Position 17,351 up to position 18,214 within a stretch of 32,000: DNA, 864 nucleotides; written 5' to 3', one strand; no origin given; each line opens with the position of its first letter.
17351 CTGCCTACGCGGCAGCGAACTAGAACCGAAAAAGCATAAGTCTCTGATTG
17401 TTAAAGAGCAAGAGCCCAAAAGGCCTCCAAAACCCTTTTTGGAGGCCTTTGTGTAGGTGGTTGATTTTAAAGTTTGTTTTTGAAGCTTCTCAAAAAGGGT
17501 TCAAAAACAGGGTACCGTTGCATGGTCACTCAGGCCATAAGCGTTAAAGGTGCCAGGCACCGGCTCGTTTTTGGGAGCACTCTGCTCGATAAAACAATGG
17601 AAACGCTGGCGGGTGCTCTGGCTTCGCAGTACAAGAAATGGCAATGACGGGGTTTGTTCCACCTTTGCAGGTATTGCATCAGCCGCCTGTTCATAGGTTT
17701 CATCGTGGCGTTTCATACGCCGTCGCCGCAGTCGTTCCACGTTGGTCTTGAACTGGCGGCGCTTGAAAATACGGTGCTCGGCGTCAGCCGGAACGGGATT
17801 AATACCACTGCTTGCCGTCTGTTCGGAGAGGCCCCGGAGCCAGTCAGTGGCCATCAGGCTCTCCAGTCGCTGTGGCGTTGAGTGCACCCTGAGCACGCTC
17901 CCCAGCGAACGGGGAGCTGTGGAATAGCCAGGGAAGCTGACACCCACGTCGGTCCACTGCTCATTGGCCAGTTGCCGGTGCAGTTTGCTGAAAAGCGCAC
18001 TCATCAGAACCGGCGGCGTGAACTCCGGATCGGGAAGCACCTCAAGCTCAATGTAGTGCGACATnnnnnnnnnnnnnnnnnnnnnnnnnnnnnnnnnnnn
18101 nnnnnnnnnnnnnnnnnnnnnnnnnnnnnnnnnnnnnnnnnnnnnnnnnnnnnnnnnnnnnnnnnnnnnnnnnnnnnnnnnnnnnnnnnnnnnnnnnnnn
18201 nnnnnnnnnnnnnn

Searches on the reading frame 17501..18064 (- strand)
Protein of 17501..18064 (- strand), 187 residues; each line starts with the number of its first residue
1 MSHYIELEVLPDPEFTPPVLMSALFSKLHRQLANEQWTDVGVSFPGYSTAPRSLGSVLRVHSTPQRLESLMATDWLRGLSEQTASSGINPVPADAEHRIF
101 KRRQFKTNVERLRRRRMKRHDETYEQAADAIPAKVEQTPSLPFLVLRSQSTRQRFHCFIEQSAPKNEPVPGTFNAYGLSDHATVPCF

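Call 7: search_protein_families(library=pfam, proteins=[window:17501-18064:-])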
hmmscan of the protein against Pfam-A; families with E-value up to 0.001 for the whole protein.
window:17501-18064:- (187 aa): 1 family
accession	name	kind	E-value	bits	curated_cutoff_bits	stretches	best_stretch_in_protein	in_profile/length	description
PF09618.15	Cas_Csy4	-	1.2e-60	205.2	25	1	4-187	1-181/181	CRISPR-associated protein (Cas_Csy4)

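Call 9: find_encoding_contigs(protein=window:17501-18064:-, flank=10000, max_places=10)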
Protein window:17501-18064:- (187 aa): no gene with exactly this product is on record in the collection.

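Call 28: find_homologous_proteins(query=window:17501-18064:-, max_evalue=1e-40)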
Query window:17501-18064:- (187 aa): 1390 proteins with E <= 1e-40 among 2437 candidates; the best 120 are listed.
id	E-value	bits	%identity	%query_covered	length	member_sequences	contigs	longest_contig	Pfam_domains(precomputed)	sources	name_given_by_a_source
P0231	2.0e-114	398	94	100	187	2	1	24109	PF09618.16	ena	-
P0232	2.9e-69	251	62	100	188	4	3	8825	PF09618.16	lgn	-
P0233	1.2e-67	245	61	100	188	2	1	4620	PF09618.16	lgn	-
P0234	1.3e-67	245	60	100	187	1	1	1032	PF09618.16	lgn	-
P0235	1.7e-64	235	58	100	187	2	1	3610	PF09618.16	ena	-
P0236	1.7e-64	235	57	100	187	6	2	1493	PF09618.16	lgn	-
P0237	1.9e-64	235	58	100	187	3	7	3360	PF09618.16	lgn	-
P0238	2.3e-64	235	59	100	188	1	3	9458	PF09618.16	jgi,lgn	jgi:CRISPR-associated endonuclease Csy4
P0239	2.6e-64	234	58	100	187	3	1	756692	PF09618.16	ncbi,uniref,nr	ncbi:type I-F CRISPR-associated endoribonuclease Cas6/Csy4 [Marinimicrobium agarilyticum]|uniref:typ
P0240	3.1e-64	234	59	100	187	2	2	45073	PF09618.16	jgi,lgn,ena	-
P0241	3.4e-64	234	58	100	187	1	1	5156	PF09618.16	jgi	jgi:CRISPR-associated endonuclease Csy4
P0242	4.1e-64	234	58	100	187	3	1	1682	PF09618.16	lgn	-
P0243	8.7e-64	233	56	100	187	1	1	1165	PF09618.16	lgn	-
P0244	1.8e-63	232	57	100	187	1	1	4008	PF09618.16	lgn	-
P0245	1.9e-63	232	59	99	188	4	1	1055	PF09618.16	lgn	-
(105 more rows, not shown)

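Call 29: find_encoding_contigs(protein=P0231, flank=10000, max_places=5)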
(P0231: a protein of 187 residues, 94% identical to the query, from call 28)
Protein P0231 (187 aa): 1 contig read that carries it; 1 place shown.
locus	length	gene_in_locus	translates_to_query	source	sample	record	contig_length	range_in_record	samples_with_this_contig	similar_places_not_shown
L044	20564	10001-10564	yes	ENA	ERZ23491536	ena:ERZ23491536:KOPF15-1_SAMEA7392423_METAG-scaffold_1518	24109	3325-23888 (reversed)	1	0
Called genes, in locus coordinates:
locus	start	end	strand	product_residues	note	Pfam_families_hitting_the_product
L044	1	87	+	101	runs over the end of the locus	?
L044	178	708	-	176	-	PF13637:Ank_4 (faint), PF13606:Ank_3 (faint), PF12796:Ank_2 (weak), PF13857:Ank_5, PF00023:Ank (weak)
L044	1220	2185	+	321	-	PF13280:WYL, PF25583:WCX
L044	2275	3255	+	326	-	PF01867:Cas_Cas1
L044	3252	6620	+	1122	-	PF21384:Cas3_I-F_Cas2, PF22590:Cas3-like_C_2, PF21802:Cas3-like_C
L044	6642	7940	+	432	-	PF09611:Cas_Csy1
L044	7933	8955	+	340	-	PF09614:Cas_Csy2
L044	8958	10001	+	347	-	PF09615:Cas_Csy3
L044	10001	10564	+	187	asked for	PF09618:Cas_Csy4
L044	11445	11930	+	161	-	-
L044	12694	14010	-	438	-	PF00724:Oxidored_FMN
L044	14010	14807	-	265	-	PF05690:ThiG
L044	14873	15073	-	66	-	PF02597:ThiS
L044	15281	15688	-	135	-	PF04241:DUF423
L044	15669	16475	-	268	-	PF00149:Metallophos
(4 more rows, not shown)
